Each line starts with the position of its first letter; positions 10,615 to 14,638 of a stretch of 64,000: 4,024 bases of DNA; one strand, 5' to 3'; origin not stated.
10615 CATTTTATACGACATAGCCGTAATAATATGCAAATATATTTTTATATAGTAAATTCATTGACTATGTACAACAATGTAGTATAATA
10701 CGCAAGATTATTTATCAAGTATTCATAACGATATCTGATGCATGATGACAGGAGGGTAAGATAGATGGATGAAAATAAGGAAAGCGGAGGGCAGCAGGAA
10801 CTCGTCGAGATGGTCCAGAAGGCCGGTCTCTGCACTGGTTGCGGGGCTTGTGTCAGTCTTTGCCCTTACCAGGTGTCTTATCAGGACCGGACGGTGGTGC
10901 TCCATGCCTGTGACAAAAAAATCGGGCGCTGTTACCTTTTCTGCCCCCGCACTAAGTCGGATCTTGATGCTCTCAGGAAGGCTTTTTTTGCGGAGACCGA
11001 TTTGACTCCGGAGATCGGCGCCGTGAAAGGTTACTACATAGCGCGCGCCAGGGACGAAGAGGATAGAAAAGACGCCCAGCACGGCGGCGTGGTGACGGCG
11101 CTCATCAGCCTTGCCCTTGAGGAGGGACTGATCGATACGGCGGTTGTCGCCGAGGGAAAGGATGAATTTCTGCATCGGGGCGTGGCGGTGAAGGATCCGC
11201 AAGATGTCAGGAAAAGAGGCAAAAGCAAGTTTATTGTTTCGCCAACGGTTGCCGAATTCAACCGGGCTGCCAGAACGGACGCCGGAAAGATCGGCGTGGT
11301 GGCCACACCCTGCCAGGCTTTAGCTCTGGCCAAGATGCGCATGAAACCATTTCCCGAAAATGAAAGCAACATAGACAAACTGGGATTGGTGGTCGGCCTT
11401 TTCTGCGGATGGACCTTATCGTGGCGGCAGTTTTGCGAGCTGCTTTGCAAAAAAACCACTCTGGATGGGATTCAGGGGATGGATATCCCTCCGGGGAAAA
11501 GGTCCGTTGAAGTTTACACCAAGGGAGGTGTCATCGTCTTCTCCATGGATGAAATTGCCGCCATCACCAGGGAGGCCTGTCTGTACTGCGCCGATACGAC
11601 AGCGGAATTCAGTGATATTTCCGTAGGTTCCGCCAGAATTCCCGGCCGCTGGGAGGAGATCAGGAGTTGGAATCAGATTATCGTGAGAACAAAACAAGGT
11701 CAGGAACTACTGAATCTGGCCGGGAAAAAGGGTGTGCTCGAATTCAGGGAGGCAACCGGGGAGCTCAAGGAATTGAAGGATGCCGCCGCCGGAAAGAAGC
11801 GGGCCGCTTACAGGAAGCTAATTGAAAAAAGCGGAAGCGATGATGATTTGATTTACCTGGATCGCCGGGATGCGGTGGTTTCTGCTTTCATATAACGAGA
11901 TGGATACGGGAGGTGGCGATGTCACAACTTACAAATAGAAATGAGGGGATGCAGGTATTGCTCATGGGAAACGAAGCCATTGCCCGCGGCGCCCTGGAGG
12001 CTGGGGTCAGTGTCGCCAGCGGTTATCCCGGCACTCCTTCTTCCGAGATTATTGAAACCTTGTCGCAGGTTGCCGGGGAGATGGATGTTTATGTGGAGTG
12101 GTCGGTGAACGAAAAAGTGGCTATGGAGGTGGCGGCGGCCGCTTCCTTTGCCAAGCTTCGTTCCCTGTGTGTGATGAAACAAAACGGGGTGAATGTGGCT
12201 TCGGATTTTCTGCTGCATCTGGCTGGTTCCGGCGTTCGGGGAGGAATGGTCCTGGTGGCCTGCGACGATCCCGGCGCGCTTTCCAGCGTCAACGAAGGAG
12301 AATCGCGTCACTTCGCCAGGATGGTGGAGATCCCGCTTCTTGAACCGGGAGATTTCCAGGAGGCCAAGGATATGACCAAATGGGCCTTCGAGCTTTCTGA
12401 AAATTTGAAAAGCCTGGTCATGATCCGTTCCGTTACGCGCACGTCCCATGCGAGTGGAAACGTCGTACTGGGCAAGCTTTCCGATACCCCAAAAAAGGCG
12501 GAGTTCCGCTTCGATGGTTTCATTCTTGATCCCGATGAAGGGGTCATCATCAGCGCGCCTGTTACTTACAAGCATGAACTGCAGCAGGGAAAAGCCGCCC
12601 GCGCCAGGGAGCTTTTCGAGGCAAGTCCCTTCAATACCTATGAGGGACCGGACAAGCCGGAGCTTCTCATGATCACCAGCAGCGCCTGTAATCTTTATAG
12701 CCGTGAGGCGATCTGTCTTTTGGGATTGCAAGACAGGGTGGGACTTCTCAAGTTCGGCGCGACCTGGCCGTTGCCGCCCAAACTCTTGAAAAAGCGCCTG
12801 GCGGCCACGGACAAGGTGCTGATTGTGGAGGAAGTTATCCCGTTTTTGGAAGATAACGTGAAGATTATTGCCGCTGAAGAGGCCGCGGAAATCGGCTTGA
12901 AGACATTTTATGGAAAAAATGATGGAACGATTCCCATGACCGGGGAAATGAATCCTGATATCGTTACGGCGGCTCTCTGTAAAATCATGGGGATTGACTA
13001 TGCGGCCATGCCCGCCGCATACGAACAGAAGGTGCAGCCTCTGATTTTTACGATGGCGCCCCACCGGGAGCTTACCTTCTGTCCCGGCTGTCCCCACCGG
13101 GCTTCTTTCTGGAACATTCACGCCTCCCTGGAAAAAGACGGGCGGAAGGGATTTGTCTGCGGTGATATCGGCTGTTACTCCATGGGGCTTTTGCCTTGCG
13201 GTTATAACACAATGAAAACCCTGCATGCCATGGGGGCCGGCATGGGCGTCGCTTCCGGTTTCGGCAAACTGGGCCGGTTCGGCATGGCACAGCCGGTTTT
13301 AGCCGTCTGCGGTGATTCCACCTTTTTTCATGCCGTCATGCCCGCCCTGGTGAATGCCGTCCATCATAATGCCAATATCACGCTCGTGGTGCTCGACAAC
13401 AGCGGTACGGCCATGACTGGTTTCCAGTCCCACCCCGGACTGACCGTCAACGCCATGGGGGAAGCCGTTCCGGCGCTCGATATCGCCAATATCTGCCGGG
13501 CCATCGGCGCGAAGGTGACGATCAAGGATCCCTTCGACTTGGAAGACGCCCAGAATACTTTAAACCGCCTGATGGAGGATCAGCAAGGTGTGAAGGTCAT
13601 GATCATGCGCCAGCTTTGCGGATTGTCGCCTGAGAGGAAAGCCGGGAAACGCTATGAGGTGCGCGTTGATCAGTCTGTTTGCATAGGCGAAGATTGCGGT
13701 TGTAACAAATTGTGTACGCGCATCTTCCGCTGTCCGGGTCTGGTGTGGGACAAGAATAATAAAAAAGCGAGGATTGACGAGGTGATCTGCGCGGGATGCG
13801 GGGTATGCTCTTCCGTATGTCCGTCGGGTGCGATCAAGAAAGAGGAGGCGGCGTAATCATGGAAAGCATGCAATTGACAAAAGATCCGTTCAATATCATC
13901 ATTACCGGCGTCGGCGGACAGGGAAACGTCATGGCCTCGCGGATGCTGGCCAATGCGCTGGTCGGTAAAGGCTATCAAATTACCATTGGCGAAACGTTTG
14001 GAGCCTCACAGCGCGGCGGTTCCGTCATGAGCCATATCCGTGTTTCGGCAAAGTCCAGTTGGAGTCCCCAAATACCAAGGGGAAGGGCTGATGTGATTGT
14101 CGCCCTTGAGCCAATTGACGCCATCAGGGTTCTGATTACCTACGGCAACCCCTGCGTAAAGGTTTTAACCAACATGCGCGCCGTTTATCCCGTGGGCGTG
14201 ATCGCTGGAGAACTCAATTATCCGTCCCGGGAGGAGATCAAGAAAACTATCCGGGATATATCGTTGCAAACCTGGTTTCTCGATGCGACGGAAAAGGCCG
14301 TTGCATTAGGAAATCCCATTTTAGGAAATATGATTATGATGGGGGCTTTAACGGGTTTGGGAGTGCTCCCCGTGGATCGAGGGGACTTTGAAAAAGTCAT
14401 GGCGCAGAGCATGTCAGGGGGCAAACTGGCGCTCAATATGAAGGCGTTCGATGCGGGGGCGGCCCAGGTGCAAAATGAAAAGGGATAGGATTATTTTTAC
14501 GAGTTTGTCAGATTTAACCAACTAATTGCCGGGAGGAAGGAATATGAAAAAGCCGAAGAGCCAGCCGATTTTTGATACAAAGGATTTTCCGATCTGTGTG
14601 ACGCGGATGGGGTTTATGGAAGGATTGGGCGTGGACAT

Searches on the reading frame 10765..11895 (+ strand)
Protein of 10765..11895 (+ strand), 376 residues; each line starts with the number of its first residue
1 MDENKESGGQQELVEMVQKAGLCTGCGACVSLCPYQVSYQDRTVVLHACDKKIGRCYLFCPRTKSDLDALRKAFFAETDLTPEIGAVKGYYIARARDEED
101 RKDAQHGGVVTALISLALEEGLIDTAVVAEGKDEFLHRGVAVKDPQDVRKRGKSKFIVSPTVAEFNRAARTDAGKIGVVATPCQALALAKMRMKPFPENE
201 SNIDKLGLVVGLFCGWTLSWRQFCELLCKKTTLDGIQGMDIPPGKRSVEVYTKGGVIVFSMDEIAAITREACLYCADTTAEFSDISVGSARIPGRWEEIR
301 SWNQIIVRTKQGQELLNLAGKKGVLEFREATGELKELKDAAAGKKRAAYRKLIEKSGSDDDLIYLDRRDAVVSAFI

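Call 38: search_protein_families(library=pfam, proteins=[window:10765-11895:+], max_evalue=0.001)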
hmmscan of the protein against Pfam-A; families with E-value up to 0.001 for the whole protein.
window:10765-11895:+ (376 aa): 7 families
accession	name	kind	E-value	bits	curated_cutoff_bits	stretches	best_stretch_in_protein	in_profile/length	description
PF04432.18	FrhB_FdhB_C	-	2.4e-30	105.8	23.3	1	175-331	3-148/150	Coenzyme F420 hydrogenase/dehydrogenase, beta subunit C terminus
PF04422.18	FrhB_FdhB_N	-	1.3e-15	57.7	22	1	91-162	2-74/78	Coenzyme F420 hydrogenase/dehydrogenase, beta subunit N-term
PF00037.32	Fer4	-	0.00017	21.7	21.1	1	21-36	6-21/24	4Fe-4S binding domain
PF12837.12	Fer4_6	-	0.00053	20.3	25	1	21-37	7-23/24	4Fe-4S binding domain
PF12838.12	Fer4_7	-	0.00062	20.6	27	1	14-37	29-52/52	4Fe-4S dicluster domain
PF12797.12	Fer4_2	-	0.00073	19.8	24.5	1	20-35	7-22/22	4Fe-4S binding domain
PF13237.11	Fer4_10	-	0.00077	19.8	25.5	1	16-61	2-53/53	4Fe-4S dicluster domain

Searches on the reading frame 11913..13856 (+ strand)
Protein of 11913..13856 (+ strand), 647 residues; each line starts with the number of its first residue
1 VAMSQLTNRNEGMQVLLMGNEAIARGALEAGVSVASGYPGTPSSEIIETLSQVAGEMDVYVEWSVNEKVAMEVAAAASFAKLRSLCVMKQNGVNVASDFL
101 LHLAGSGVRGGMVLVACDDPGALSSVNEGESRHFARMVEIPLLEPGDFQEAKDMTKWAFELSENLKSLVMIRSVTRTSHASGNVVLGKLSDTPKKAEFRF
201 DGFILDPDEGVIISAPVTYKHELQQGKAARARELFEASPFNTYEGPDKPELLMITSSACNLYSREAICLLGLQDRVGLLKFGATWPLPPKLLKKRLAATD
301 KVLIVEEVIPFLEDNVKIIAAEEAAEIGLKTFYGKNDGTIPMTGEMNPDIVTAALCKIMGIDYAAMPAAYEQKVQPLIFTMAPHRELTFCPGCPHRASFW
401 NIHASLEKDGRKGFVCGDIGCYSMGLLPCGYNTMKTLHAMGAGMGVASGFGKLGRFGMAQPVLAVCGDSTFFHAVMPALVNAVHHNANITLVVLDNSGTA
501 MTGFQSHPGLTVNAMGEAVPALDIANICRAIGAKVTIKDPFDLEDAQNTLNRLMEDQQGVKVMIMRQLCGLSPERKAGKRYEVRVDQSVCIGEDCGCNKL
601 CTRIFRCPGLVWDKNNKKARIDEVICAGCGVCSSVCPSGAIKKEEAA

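Call 11: search_protein_families(library=pfam, proteins=[window:11913-13856:+], max_evalue=0.001)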
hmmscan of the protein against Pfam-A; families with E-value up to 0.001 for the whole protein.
window:11913-13856:+ (647 aa): 4 families
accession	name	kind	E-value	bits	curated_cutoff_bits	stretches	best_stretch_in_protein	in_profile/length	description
PF02775.26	TPP_enzyme_C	-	2.1e-20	73.5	21.9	1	418-559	1-145/151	Thiamine pyrophosphate enzyme, C-terminal TPP binding domain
PF01855.24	POR_N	-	7.5e-12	45.9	27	1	26-190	2-171/231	Pyruvate flavodoxin/ferredoxin oxidoreductase, thiamine diP-bdg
PF00037.32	Fer4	-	5.5e-05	23.3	21.1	1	620-642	2-24/24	4Fe-4S binding domain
PF12837.12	Fer4_6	-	0.00021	21.5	25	1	619-641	2-24/24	4Fe-4S binding domain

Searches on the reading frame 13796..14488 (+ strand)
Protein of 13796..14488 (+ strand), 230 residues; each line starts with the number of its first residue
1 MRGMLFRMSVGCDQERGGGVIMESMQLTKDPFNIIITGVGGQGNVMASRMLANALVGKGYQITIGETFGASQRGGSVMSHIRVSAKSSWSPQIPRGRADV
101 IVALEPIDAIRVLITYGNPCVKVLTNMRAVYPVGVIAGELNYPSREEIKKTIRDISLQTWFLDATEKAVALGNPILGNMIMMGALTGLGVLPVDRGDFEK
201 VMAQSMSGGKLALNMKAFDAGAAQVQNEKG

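Call 11: search_protein_families(library=pfam, proteins=[window:13796-14488:+], max_evalue=0.001)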
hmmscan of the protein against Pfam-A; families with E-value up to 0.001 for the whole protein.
window:13796-14488:+ (230 aa): 1 family
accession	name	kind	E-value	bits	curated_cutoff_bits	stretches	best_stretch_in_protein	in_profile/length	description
PF01558.24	POR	-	2.8e-29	102.9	27.4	1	40-222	1-172/173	Pyruvate ferredoxin/flavodoxin oxidoreductase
